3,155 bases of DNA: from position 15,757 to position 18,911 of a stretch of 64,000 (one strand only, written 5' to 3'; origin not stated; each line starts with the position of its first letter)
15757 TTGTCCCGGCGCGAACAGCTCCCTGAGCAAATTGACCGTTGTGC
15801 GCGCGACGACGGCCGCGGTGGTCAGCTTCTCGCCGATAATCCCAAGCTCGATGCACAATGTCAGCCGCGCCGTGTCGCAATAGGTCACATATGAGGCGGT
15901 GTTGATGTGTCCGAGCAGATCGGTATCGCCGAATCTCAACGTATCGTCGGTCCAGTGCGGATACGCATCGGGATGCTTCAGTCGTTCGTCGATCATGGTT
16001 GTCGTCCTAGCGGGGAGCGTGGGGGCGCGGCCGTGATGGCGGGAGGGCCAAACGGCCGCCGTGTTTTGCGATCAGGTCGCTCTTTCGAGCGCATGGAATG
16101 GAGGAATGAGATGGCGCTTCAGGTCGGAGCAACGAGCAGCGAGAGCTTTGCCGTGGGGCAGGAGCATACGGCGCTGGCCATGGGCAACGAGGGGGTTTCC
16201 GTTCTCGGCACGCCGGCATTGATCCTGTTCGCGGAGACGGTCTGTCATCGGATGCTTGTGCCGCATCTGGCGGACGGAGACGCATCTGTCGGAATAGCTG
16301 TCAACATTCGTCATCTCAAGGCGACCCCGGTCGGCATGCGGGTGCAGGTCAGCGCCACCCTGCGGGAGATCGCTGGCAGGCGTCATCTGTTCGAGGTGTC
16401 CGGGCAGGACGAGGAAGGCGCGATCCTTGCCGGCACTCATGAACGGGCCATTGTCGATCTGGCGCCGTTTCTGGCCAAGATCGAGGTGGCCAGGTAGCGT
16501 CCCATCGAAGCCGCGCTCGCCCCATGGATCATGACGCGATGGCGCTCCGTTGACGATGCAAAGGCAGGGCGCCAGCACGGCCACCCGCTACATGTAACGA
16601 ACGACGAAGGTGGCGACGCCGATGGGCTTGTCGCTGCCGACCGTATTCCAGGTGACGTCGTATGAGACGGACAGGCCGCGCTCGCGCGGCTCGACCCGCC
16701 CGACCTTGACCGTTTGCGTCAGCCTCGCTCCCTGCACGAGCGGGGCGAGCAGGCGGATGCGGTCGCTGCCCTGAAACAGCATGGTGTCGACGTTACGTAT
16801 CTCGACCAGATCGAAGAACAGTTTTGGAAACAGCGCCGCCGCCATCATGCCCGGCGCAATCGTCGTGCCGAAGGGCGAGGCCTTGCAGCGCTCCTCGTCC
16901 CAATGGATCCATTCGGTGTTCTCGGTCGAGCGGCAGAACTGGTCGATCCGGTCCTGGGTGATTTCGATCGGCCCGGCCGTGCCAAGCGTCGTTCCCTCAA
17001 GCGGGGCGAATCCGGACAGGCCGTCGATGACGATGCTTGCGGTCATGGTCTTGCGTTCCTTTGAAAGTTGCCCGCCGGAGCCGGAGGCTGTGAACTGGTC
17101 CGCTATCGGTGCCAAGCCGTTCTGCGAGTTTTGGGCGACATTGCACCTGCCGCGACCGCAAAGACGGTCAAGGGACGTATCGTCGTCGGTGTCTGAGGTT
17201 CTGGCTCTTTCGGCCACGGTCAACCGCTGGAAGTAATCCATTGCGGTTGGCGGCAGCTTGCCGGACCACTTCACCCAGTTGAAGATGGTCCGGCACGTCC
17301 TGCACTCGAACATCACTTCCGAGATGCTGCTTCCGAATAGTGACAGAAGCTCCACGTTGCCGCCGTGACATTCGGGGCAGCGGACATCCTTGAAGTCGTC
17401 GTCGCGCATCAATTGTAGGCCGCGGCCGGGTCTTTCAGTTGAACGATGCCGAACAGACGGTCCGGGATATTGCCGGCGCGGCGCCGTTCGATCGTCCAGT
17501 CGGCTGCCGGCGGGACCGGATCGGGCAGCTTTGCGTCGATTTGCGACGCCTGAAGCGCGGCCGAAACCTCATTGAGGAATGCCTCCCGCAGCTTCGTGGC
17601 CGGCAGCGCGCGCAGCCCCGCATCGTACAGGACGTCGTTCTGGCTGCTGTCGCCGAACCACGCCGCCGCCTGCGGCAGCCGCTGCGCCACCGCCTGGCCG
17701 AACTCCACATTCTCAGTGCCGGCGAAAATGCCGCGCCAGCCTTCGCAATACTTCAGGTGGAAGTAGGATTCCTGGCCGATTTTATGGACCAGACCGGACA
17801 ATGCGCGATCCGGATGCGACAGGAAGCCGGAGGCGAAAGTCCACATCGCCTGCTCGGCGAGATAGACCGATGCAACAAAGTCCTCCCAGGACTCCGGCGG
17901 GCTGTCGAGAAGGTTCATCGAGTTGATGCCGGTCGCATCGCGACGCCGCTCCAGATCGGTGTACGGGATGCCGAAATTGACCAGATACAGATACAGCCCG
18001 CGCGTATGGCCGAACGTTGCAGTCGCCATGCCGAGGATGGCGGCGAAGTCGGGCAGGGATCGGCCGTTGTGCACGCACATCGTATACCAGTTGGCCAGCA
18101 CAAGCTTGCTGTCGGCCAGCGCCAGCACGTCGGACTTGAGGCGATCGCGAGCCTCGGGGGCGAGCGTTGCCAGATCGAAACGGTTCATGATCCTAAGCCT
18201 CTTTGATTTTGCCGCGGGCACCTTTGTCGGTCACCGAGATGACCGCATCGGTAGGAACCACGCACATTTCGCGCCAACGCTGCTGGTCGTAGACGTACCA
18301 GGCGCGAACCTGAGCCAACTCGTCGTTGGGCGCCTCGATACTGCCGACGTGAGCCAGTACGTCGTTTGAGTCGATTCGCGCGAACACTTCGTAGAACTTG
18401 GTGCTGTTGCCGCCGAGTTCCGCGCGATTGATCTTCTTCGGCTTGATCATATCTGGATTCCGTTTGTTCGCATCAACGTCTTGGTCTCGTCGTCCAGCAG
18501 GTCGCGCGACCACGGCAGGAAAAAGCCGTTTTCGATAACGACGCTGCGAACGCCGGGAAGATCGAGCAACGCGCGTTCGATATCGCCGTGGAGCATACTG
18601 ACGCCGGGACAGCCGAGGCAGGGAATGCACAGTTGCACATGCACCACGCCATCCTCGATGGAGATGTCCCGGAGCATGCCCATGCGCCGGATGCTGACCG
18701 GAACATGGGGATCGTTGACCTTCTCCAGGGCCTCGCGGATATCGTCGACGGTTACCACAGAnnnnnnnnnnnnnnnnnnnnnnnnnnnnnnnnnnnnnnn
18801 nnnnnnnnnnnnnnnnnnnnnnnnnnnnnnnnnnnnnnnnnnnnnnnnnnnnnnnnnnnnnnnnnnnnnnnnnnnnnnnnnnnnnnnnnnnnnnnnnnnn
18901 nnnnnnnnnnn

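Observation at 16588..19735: PaaABC-type diiron acyl-CoA oxygenase operon with a split PaaD and no PaaE reductase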

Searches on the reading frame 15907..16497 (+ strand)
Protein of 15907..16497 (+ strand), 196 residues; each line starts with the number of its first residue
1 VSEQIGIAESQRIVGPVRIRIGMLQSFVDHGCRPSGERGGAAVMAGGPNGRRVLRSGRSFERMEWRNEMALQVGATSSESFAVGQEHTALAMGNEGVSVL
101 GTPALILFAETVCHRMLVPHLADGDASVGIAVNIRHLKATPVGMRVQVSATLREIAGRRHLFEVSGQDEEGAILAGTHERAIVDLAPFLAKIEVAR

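Call 3: search_protein_families(library=pfam, proteins=[window:15907-16497:+], max_evalue=0.01)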
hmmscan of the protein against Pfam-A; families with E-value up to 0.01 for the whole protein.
window:15907-16497:+ (196 aa): 2 families
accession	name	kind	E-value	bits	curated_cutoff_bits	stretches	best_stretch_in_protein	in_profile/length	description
PF22636.2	FlK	-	5.1e-30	104.1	27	1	83-184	1-101/103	Fluoroacetyl-CoA-specific thioesterase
PF03061.28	4HBT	-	0.0035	18.1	20.6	1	108-172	12-76/79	Thioesterase superfamily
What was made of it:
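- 16111..16497 (+): FlK-family hot-dog thioesterase, convergent with the 3' end of the operon. PF22636, 104 bits (call 3).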

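Call 4: search_protein_families(library=ncbifam, proteins=[window:15907-16497:+], max_evalue=0.01)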
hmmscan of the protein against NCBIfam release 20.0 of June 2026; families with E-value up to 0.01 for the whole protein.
window:15907-16497:+ (196 aa): 0 families

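Call 44: search_protein_families(library=ncbifam, proteins=[window:15907-16497:+], max_evalue=0.00001)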
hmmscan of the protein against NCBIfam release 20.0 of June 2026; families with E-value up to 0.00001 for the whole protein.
window:15907-16497:+ (196 aa): 0 families

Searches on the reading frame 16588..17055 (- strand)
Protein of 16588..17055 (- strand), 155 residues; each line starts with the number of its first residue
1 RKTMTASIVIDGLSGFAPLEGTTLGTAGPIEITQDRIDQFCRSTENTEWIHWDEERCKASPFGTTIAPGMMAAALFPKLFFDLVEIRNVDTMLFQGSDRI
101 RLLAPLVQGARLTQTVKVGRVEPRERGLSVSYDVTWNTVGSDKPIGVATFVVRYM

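Call 44: search_protein_families(library=ncbifam, proteins=[window:16588-17055:-], max_evalue=0.00001)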
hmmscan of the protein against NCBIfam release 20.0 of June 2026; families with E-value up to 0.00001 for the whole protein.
window:16588-17055:- (155 aa): 1 family
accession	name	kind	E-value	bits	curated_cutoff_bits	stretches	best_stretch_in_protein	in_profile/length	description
NF040624.1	HadA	equivalog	8.3e-07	29.4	180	1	31-121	12-105/144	(3R)-hydroxyacyl-ACP dehydratase subunit HadA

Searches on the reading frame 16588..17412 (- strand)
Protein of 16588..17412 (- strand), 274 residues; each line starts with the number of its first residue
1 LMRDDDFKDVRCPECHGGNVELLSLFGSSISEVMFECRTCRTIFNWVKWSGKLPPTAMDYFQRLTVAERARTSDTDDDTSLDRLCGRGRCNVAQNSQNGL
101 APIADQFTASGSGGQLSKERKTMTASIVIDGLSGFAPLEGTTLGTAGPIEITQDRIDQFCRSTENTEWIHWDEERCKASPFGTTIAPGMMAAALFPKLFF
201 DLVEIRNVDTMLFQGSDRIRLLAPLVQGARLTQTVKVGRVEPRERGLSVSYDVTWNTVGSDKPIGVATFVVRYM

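Call 3: search_protein_families(library=pfam, proteins=[window:16588-17412:-], max_evalue=0.01)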
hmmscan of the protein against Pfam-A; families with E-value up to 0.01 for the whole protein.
window:16588-17412:- (274 aa): 3 families
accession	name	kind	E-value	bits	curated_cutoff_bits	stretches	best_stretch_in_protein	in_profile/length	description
PF01575.25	MaoC_dehydratas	-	5.6e-11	42.6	27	1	139-243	6-107/123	MaoC like domain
PF23451.1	Zn_ribbon_PaaD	-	7.8e-11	41.9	27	1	8-48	13-53/53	PaaD zinc beta ribbon domain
PF13452.11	FAS1_DH_region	-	4.9e-09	36.9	22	1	145-244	8-107/132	FAS1-like, dehydratase domain region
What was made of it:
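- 17266..17409 (-): PaaD-type Cys4 zinc-ribbon domain (aa 1-48 of the 273-aa ORF 16588-17409). PF23451, 41.9 bits (call 3).
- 16588..17049 (-): MaoC-like hot-dog domain (aa ~121-273), of a subfamily with Asn in place of the catalytic Asp. PF01575, 42.6 bits (call 3).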

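Call 4: search_protein_families(library=ncbifam, proteins=[window:16588-17412:-], max_evalue=0.01)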
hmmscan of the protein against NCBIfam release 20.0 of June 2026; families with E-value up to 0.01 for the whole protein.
window:16588-17412:- (274 aa): 4 families
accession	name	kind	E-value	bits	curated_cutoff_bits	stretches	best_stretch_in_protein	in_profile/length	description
NF040624.1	HadA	equivalog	2.5e-06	27.8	180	1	150-240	12-105/144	(3R)-hydroxyacyl-ACP dehydratase subunit HadA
TIGR02159.1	PA_CoA_Oxy4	equivalog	1.2e-05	25.6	108.15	1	8-48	104-144/146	1,2-phenylacetyl-CoA epoxidase subunit PaaD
NF040620.1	fused_HadA_HadB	exception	0.00027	20.5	350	1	150-237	12-102/329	fused (3R)-hydroxyacyl-ACP dehydratase subunits HadA/HadB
TIGR02278.1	PaaN-DH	equivalog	0.0011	17.3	562.8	1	150-257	540-643/664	phenylacetic acid degradation bifunctional protein PaaZ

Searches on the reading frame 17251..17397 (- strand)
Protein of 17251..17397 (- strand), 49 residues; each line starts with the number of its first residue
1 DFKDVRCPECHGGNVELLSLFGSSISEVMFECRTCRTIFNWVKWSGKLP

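Call 59: find_homologous_proteins(query=A2, max_evalue=0.001)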
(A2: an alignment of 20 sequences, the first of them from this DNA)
Query A2 (20 sequences) (49 aa, profile of the alignment): 145 proteins with E <= 0.001 among 163 candidates; the best 120 are listed.
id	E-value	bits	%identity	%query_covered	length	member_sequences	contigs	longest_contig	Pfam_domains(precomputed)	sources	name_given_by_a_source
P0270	3.7e-22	96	61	100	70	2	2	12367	PF23451.2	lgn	-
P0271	4.1e-22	95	57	100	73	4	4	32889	PF23451.2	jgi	-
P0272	6.3e-22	95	63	100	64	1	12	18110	PF23451.2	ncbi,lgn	-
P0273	6.8e-22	95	57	100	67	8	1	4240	PF23451.2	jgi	jgi:hypothetical protein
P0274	9.4e-22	94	59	100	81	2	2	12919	PF23451.2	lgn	-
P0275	1.7e-21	93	57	100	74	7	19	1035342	PF23451.2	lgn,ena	-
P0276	1.9e-21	93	69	100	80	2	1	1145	PF23451.2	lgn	-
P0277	2.0e-21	93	59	100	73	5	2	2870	PF23451.2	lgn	-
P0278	2.3e-21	93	49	100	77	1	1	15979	PF23451.2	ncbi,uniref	ncbi:hypothetical protein [Pseudonocardia xishanensis]|uniref:PaaD zinc beta ribbon domain-containin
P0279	2.6e-21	93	65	100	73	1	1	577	PF23451.2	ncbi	-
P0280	3.0e-21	93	59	100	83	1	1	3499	PF23451.2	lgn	-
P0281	3.0e-21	93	59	100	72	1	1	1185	PF23451.2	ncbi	-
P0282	3.8e-21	92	55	100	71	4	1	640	PF23451.2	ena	-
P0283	4.3e-21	92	57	100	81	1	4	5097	PF23451.2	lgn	-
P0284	4.4e-21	92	55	100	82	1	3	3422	PF23451.2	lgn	-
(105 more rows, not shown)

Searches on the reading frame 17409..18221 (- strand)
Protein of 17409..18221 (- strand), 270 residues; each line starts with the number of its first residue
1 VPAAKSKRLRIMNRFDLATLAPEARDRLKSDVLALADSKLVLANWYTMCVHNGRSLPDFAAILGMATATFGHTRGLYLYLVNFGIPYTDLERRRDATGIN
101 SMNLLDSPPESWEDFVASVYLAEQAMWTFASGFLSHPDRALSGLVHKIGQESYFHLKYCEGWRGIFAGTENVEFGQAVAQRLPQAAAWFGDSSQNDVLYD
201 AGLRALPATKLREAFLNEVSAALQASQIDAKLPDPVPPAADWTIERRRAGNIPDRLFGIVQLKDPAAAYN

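Call 3: search_protein_families(library=pfam, proteins=[window:17409-18221:-], max_evalue=0.01)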
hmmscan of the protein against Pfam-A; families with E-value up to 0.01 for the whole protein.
window:17409-18221:- (270 aa): 1 family
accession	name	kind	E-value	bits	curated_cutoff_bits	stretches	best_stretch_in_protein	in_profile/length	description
PF05138.18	PaaA_PaaC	-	1.8e-16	60.6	28.5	1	21-234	11-227/263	Phenylacetic acid catabolic protein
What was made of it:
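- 17409..18188 (-): PaaC-like non-catalytic partner subunit (259 aa). PF05138, 60.6 bits (call 3).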

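Call 4: search_protein_families(library=ncbifam, proteins=[window:17409-18221:-], max_evalue=0.01)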
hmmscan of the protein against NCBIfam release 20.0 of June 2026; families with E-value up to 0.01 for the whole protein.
window:17409-18221:- (270 aa): 1 family
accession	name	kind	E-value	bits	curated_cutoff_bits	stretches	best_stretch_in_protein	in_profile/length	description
TIGR02158.1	PA_CoA_Oxy3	equivalog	2.4e-07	30.8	133.35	1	35-226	1-195/237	1,2-phenylacetyl-CoA epoxidase subunit PaaC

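Call 15: search_solved_structures(query=window:17409-18221:-, max_evalue=0.1, show_alignments=2)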
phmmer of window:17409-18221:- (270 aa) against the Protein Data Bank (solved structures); distinct sequences matched with E-value up to 0.1: 3.
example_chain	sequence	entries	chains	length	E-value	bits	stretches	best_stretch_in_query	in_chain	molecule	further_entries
3pvr_B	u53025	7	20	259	0.00012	24.8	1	27-227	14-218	Phenylacetic acid degradation protein paaC | 1,2-phenylacetyl-CoA epoxidase, subunit C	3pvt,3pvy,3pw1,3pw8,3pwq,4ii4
1otk_A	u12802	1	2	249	0.00014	24.6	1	29-227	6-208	Phenylacetic acid degradation protein paaC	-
4iit_C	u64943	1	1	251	0.046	16.4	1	32-177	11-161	Phenylacetate-CoA oxygenase subunit PaaC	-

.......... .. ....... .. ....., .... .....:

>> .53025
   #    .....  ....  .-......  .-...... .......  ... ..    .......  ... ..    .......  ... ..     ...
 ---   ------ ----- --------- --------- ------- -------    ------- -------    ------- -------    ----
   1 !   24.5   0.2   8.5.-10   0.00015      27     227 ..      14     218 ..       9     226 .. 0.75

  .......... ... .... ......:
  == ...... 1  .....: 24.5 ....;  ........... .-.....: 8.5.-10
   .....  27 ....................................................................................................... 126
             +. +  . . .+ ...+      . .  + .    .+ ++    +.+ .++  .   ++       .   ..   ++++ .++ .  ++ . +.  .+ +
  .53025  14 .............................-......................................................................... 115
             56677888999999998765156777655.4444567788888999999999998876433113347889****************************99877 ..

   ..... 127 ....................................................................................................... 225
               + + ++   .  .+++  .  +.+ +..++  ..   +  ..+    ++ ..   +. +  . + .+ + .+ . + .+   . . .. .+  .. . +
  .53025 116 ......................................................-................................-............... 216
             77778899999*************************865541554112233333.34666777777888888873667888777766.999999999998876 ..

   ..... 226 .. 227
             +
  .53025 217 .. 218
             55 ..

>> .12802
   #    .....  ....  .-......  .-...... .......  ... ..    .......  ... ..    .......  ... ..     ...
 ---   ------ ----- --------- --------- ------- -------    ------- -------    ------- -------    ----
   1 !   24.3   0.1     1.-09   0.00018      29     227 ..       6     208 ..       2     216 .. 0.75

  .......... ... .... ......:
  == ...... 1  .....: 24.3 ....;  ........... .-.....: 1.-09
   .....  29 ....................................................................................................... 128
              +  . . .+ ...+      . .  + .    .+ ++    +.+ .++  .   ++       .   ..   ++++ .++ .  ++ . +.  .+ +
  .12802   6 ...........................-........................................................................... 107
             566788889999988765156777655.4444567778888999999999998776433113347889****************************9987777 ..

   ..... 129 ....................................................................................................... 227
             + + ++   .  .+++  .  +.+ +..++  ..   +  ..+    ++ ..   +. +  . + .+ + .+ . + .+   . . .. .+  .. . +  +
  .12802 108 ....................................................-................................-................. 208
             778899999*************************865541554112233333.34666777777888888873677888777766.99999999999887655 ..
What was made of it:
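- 17409..18188 (-): Best PDB hit is E. coli PaaC, E 1.2e-4 (call 15).
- On PaaABCDE five-component system: Best PDB hit is PaaC (call 15).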

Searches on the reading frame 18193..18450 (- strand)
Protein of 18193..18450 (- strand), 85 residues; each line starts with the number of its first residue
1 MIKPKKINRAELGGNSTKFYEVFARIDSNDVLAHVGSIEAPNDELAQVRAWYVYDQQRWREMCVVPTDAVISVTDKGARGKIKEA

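Call 3: search_protein_families(library=pfam, proteins=[window:18193-18450:-], max_evalue=0.01)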
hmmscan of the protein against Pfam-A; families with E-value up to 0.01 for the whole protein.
window:18193-18450:- (85 aa): 1 family
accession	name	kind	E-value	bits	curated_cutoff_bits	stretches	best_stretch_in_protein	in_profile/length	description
PF06243.16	PaaB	-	5.5e-06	27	27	1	18-76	3-62/89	Phenylacetic acid degradation B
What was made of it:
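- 18193..18450 (-): PaaB-like bridging subunit (85 aa). PF06243, 27.0 bits, at the cut-off (call 3).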

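Call 4: search_protein_families(library=ncbifam, proteins=[window:18193-18450:-], max_evalue=0.01)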
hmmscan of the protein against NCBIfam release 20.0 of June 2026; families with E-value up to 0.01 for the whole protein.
window:18193-18450:- (85 aa): 4 families
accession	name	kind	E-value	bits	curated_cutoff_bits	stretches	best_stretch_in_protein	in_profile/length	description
TIGR04031.1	Htur_1727_fam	subfamily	9.2e-08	32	57.2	1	18-70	15-66/71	Htur_1727 family rSAM-partnered candidate RiPP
TIGR02157.1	PA_CoA_Oxy2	equivalog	3.8e-05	23.7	85.45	1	19-74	3-59/90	1,2-phenylacetyl-CoA epoxidase subunit PaaB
NF004453.0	PRK05786.1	equivalog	0.0017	17.9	243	1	31-68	195-232/238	3-ketoacyl-(acyl-carrier-protein) reductase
NF041867.1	paab_haloarch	equivalog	0.0057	16.8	150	1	20-75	3-59/100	1,2-phenylacetyl-CoA epoxidase subunit PaaB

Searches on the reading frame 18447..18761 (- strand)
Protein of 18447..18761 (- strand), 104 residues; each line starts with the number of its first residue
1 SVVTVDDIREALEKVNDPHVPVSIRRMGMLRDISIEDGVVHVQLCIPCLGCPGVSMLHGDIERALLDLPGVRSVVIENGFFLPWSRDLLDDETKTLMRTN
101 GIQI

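Call 3: search_protein_families(library=pfam, proteins=[window:18447-18761:-], max_evalue=0.01)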
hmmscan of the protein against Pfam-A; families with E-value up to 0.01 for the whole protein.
window:18447-18761:- (104 aa): 1 family
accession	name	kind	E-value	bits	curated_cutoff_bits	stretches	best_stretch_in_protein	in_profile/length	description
PF01883.24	FeS_assembly_P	-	1.4e-18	67.4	23.5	1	6-74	2-71/73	Iron-sulfur cluster assembly protein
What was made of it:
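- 18447..18758 (-): stand-alone DUF59 protein (103 aa), equivalent to the N-terminal half of PaaD; carries a clade-specific C-x2-C-P motif. PF01883, 67.4 bits (call 3).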

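Call 4: search_protein_families(library=ncbifam, proteins=[window:18447-18761:-], max_evalue=0.01)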
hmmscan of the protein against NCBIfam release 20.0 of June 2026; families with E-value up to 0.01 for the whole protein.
window:18447-18761:- (104 aa): 4 families
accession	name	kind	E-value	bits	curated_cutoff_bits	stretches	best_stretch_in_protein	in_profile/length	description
NF041868.1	paad_haloarch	equivalog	8.5e-16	58.2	180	1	7-103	30-126/127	1,2-phenylacetyl-CoA epoxidase subunit PaaD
TIGR02945.1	SUF_assoc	equivalog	8.7e-14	51.7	143.4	1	6-95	4-94/99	SUF system Fe-S cluster assembly protein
TIGR02159.1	PA_CoA_Oxy4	equivalog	3.3e-13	50.2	108.15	1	15-102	1-88/146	1,2-phenylacetyl-CoA epoxidase subunit PaaD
TIGR03406.1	FeS_long_SufT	hypoth_equivalog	4.9e-11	42.7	202.6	1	6-94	76-169/174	putative Fe-S cluster assembly protein SufT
